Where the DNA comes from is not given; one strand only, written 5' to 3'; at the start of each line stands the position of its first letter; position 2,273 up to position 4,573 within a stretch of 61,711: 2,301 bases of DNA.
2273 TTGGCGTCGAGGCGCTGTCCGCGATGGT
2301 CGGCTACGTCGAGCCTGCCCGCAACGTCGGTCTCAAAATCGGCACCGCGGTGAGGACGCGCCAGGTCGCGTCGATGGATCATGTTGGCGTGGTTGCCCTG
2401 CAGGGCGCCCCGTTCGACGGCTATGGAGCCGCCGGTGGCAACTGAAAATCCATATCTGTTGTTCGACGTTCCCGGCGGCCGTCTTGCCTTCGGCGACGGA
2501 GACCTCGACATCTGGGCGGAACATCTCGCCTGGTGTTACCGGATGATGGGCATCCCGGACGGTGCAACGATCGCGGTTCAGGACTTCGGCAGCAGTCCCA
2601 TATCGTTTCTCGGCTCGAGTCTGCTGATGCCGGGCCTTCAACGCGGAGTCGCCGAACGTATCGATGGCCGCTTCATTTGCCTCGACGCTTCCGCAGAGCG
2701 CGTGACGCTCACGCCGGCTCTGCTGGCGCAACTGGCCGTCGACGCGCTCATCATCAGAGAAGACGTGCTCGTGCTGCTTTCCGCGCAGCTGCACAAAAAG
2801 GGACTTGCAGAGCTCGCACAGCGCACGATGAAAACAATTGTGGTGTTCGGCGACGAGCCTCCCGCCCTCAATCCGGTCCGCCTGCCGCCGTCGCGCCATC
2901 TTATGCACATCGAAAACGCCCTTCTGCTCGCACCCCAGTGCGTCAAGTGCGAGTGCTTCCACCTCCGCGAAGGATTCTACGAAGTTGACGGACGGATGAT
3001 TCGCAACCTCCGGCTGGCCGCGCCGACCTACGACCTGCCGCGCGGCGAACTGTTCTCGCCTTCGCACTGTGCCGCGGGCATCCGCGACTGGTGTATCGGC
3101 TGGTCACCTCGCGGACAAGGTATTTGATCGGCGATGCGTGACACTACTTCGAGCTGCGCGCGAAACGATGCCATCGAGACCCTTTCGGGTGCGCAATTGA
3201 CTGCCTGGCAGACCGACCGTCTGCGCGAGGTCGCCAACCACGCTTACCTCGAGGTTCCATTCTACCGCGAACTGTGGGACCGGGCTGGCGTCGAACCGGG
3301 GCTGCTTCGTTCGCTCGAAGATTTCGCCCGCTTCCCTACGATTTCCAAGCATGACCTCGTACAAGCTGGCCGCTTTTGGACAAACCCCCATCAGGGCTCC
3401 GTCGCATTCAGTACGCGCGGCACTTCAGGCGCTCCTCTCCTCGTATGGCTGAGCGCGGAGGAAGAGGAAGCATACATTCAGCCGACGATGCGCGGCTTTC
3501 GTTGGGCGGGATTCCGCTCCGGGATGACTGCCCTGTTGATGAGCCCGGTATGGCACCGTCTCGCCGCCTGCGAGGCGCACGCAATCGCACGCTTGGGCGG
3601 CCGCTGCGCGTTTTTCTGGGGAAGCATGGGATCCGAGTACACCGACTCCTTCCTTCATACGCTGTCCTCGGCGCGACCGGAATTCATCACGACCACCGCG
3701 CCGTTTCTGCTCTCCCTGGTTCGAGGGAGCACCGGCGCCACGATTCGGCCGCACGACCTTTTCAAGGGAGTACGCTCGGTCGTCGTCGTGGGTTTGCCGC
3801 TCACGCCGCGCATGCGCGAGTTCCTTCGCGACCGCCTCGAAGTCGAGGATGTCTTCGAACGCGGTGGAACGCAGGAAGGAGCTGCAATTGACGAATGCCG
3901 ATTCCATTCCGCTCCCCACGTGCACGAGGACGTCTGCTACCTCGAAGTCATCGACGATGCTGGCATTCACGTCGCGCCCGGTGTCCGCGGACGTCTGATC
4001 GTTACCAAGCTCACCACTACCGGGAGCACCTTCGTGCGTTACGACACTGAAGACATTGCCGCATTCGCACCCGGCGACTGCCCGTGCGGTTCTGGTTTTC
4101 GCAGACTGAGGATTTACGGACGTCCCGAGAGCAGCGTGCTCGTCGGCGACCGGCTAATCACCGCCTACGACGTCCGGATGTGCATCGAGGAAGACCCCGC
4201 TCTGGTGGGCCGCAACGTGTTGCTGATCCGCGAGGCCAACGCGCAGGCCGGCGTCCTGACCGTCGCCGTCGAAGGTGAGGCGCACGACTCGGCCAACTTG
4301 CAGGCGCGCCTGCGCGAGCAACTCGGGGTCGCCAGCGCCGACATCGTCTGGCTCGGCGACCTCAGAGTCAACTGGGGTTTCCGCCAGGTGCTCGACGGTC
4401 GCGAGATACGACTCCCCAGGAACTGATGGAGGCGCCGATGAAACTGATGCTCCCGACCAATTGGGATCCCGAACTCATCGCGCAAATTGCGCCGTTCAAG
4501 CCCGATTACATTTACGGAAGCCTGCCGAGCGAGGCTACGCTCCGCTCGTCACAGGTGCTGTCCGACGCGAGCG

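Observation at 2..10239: Ten co-directional, translationally coupled genes tie a NarG/EbdA-type molybdoenzyme to adenylating, U32 and MqnC/E-CofH-type radical-SAM enzymes: candidate undescribed pathway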

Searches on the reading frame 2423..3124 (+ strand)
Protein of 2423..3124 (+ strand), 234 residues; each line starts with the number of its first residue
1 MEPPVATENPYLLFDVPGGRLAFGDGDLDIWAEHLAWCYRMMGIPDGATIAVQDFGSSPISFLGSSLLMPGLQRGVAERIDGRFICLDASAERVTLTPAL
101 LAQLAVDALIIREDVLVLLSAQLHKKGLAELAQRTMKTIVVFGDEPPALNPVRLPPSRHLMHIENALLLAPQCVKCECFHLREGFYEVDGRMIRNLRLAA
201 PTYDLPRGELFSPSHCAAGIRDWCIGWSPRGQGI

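Call 4: search_protein_families(library=pfam, proteins=[window:2423-3124:+], max_evalue=0.01)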
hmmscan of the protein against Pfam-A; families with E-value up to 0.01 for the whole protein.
window:2423-3124:+ (234 aa): 0 families

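Call 5: search_protein_families(library=ncbifam, proteins=[window:2423-3124:+], max_evalue=0.01)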
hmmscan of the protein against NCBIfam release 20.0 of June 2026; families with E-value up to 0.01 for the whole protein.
window:2423-3124:+ (234 aa): 0 families

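Call 10: search_solved_structures(query=window:2423-3124:+, max_evalue=10)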
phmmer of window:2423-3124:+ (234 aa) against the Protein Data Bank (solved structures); distinct sequences matched with E-value up to 10: 1.
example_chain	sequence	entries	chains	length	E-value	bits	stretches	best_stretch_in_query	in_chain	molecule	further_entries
6z4a_A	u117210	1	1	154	1.5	11.5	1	104-168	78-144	Spindle assembly abnormal protein 6 homolog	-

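Call 46: find_homologous_proteins(query=window:2423-3124:+, max_evalue=0.001)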
Query window:2423-3124:+ (234 aa): 162 proteins with E <= 0.001 among 3112 candidates; the best 120 are listed.
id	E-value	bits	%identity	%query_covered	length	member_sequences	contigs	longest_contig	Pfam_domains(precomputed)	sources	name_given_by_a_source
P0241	1.6e-143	494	91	100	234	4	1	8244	-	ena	-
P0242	1.6e-138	478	91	97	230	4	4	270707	-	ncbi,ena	-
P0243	8.9e-136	469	90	98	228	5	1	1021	-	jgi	jgi:hypothetical protein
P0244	1.9e-135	468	89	97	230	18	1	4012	-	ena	-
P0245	2.0e-134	465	87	100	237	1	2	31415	-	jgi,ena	-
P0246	2.8e-132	458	86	97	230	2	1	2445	-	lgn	-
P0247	3.0e-132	457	87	97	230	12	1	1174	-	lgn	-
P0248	5.2e-131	453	82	100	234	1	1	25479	-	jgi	jgi:hypothetical protein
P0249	3.1e-130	451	85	98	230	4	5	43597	-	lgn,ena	-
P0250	8.0e-130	450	86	98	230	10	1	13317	-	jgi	jgi:hypothetical protein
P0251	5.3e-128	444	83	98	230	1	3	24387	-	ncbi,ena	-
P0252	4.4e-123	427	81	97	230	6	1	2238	-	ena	-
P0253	8.6e-123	427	81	97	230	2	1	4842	-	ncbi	-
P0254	1.6e-122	426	80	97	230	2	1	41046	-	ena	-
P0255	3.2e-122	425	81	97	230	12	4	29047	-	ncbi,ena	-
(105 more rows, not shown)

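Call 58: predict_structure(alignment_id=A2)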
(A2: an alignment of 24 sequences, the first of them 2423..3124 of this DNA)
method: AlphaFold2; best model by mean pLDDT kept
length: 234 residues; sequences in the alignment: 24
mean_pLDDT: 85.2   pTM: 0.85
mean pLDDT of the five models: 85.2, 85.0, 80.2, 79.9, 71.3
residues with pLDDT >= 90: 119; 70-90: 83; 50-70: 22; < 50: 10
segments of 3 or more residues with pLDDT < 50: 1-4, 230-234
pLDDT, mean of each block of 10 residues (from residue 1): 49 85 92 97 96 84 89 96 90 79 89 86 74 80 82 75 94 94 96 95 90 87 81 36
secondary structure, 60 per line:
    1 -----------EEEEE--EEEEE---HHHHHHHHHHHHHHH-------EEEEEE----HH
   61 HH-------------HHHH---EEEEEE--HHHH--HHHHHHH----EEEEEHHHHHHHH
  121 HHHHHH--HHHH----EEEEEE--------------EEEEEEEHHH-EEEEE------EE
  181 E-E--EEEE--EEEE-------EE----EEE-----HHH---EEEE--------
elements in order: E12-16 E19-23 H27-41 E49-54 H59-62 H76-79 E83-88 H91-94 H97-103 E108-112 H113-126 H129-132 E137-142 E157-163 E168-172 E179-181 E186-189 E192-195 E209-211 E223-226

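Call 60: fold_search(model_id=the predicted structure, library=pdb)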
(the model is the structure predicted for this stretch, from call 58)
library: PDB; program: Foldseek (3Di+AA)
matches with E <= 10: 1489; with E <= 0.001: 44
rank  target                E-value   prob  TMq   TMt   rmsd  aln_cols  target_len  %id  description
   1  4r1m_B                2.2e-07  1.00  0.62  0.37   6.3       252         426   16  Crystal structure of a Putative Acyl-CoA ligase (BT_0428) from Bacteroides thetaiotaomicron VPI-5482 at 2.48 A resolut (released 2014-08-27)
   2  2y27_A                2.9e-07  1.00  0.64  0.38   5.0       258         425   17  crystal structure of PaaK1 in complex with ATP from Burkholderia cenocepacia (released 2011-05-04)
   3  2y4n_B                4.4e-07  1.00  0.58  0.35   7.2       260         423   16  PaaK1 in complex with phenylacetyl adenylate (released 2011-03-01)
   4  4r1l_B                9.3e-07  1.00  0.66  0.39   4.6       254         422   17  Crystal structure of a Putative Acyl-CoA ligase (BT_0428) from Bacteroides thetaiotaomicron VPI-5482 at 2.42 A resolut (released 2014-08-27)
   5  4r1m_D                1.0e-06  1.00  0.63  0.37   6.2       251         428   16  Crystal structure of a Putative Acyl-CoA ligase (BT_0428) from Bacteroides thetaiotaomicron VPI-5482 at 2.48 A resolut (released 2014-08-27)
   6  4r1m_C                1.2e-06  1.00  0.63  0.37   4.9       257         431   17  Crystal structure of a Putative Acyl-CoA ligase (BT_0428) from Bacteroides thetaiotaomicron VPI-5482 at 2.48 A resolut (released 2014-08-27)
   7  4r1l_A                1.2e-06  1.00  0.61  0.36   6.3       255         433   16  Crystal structure of a Putative Acyl-CoA ligase (BT_0428) from Bacteroides thetaiotaomicron VPI-5482 at 2.42 A resolut (released 2014-08-27)
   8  4r1m_A                1.2e-06  1.00  0.61  0.36   6.3       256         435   16  Crystal structure of a Putative Acyl-CoA ligase (BT_0428) from Bacteroides thetaiotaomicron VPI-5482 at 2.48 A resolut (released 2014-08-27)
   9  4rvo_B                1.3e-06  1.00  0.64  0.38   4.7       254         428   17  Crystal structure of a Putative Acyl-CoA ligase (BT_0428) from Bacteroides thetaiotaomicron VPI-5482 at 2.41 A resolut (released 2014-12-31)
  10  4rvn_D                1.4e-06  1.00  0.62  0.37   6.2       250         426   16  Crystal structure of a Putative Acyl-CoA ligase (BT_0428) from Bacteroides thetaiotaomicron VPI-5482 at 2.20 A resolut (released 2015-01-21)
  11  2y4n_A                1.7e-06  1.00  0.65  0.39   5.4       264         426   17  PaaK1 in complex with phenylacetyl adenylate (released 2011-03-01)
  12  4r1l_C                1.7e-06  1.00  0.59  0.34   6.2       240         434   17  Crystal structure of a Putative Acyl-CoA ligase (BT_0428) from Bacteroides thetaiotaomicron VPI-5482 at 2.42 A resolut (released 2014-08-27)
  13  4rvn_B                1.8e-06  1.00  0.63  0.37   6.1       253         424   17  Crystal structure of a Putative Acyl-CoA ligase (BT_0428) from Bacteroides thetaiotaomicron VPI-5482 at 2.20 A resolut (released 2015-01-21)
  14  2y27_B                2.6e-06  1.00  0.63  0.38   5.1       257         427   16  crystal structure of PaaK1 in complex with ATP from Burkholderia cenocepacia (released 2011-05-04)
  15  4r1l_D                2.6e-06  1.00  0.62  0.37   6.2       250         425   16  Crystal structure of a Putative Acyl-CoA ligase (BT_0428) from Bacteroides thetaiotaomicron VPI-5482 at 2.42 A resolut (released 2014-08-27)
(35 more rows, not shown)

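Call 61: search_protein_representatives(alignment_id=A2)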
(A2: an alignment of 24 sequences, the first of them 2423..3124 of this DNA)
Query: 24 sequences, 230 profile positions. Proteins with E-value up to 0.001 (for the whole library): 65; up to 1e-10: 44; up to 1e-30: 10. The best 65 are listed.
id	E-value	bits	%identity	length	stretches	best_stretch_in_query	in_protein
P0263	8.5e-102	355.9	-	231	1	4-225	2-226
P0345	1.6e-89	315.7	-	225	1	6-226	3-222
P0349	1.3e-87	309.5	-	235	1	5-225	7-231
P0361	1.4e-73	263.6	-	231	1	1-224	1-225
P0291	1.1e-69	250.8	-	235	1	4-145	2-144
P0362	1.3e-64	234.3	-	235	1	10-223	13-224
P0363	6.9e-59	215.5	-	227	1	4-228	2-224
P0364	2.3e-58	213.8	-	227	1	5-224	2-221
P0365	1.6e-50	188.1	-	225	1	4-222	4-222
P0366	2.4e-39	151.6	-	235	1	28-226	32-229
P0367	9.2e-29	116.9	-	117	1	118-228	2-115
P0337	1.2e-26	110.0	-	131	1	124-228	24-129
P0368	3.8e-25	105.1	-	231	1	15-186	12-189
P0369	1.8e-23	99.6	-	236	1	10-194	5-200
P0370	3.1e-22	95.6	-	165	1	67-145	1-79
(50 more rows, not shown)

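Call 96: search_dna_similar(query=window:2423-3124:+, collection=plasmids, mode=protein, max_evalue=0.001, max_rows=20)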
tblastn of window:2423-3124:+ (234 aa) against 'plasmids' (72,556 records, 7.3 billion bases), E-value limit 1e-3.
No match.

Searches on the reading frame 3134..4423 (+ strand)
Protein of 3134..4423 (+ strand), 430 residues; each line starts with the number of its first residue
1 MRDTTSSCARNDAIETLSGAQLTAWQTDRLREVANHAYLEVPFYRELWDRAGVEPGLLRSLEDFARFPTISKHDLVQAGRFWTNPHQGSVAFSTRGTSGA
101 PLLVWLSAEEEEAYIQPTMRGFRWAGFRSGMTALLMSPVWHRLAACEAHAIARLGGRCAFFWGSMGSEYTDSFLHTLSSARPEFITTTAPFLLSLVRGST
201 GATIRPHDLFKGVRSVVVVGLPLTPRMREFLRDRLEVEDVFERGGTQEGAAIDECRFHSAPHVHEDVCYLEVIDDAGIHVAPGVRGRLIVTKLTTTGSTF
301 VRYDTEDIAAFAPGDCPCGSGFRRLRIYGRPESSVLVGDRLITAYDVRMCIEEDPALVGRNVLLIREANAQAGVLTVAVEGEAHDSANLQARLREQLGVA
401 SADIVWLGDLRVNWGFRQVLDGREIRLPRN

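Call 4: search_protein_families(library=pfam, proteins=[window:3134-4423:+], max_evalue=0.01)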
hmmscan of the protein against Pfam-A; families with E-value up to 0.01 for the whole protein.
window:3134-4423:+ (430 aa): 1 family
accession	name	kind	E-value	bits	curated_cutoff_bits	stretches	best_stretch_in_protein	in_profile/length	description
PF00501.34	AMP-binding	-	8.7e-07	28.5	29.9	1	96-291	172-375/384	AMP-binding enzyme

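Call 5: search_protein_families(library=ncbifam, proteins=[window:3134-4423:+], max_evalue=0.01)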
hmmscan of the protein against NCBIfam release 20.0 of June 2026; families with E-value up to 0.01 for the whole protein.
window:3134-4423:+ (430 aa): 7 families
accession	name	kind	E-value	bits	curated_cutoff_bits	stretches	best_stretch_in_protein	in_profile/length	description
NF045666.1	DVU1553_fam_AMP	equivalog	8.2e-30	104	300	1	15-326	16-325/331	DVU_1553 family AMP-dependent CoA ligase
TIGR02155.1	PA_CoA_ligase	equivalog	3.6e-28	98.2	646.3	1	15-382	1-367/422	phenylacetate--CoA ligase PaaK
NF041878.1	paak_haloarch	equivalog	3.7e-26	91.7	700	1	13-377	4-372/427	phenylacetate--CoA ligase PaaK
NF053551.1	FlxY_rubin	equivalog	9.6e-26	90.5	520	1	15-334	2-326/424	flexirubin biosynthesis putative acyl-CoA ligase FlxY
TIGR03335.1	F390_ftsA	equivalog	5.6e-24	84.6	458.7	1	11-388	3-389/445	coenzyme F390 synthetase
NF041217.1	BagE_FevW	exception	5.1e-15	55.3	800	1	200-398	181-379/424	bagremycin/ferroverdin synthetase BagE/FevW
TIGR02304.1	aden_form_hyp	equivalog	0.0011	18.1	251.9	1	211-333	212-328/430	F390 synthetase-related protein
